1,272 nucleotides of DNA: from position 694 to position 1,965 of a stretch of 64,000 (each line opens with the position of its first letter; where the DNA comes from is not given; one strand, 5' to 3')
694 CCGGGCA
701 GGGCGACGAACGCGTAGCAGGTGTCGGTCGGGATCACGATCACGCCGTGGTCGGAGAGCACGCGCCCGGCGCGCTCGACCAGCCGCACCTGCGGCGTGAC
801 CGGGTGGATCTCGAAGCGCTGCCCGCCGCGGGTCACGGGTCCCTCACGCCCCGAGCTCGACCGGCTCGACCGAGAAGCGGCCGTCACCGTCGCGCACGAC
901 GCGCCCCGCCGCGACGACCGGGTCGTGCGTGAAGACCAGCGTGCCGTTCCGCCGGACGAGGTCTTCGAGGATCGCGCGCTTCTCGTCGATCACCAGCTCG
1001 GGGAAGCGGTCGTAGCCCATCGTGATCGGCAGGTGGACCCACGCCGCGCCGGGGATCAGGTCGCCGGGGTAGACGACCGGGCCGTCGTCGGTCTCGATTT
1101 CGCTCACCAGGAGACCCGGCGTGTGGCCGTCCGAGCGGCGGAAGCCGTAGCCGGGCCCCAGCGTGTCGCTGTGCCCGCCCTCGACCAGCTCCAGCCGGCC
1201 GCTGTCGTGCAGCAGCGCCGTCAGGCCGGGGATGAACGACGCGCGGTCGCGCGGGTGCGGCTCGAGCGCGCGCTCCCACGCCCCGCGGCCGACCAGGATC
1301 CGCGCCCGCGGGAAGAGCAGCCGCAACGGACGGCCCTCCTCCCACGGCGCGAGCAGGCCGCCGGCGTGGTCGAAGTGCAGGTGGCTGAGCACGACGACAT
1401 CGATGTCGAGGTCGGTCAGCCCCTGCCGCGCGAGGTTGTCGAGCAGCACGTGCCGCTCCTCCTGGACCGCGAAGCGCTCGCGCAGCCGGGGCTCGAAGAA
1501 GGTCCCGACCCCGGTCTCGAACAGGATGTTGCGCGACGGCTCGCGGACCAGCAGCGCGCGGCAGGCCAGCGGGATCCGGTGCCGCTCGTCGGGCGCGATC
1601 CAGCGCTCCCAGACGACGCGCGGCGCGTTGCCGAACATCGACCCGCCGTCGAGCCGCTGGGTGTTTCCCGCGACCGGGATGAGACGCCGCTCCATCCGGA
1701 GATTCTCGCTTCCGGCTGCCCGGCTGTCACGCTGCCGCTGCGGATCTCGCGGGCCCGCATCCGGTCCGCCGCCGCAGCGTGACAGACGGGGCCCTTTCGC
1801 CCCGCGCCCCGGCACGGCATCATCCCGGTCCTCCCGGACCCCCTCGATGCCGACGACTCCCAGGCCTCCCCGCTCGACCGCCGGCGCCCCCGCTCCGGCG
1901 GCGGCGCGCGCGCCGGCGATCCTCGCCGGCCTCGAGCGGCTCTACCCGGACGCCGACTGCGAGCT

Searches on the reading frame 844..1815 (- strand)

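Call 11: search_protein_families(library=pfam, proteins=[window:844-1815:-], max_evalue=0.001)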
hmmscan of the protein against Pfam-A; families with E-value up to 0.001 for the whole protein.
window:844-1815:- (323 aa): 2 families
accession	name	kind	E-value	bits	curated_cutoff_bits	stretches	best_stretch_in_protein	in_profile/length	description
PF00753.33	Lactamase_B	-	3.6e-16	60.1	22.7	1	82-297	3-196/196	Metallo-beta-lactamase superfamily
PF12706.13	Lactamase_B_2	-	0.00014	22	27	1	95-159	1-52/200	Beta-lactamase superfamily domain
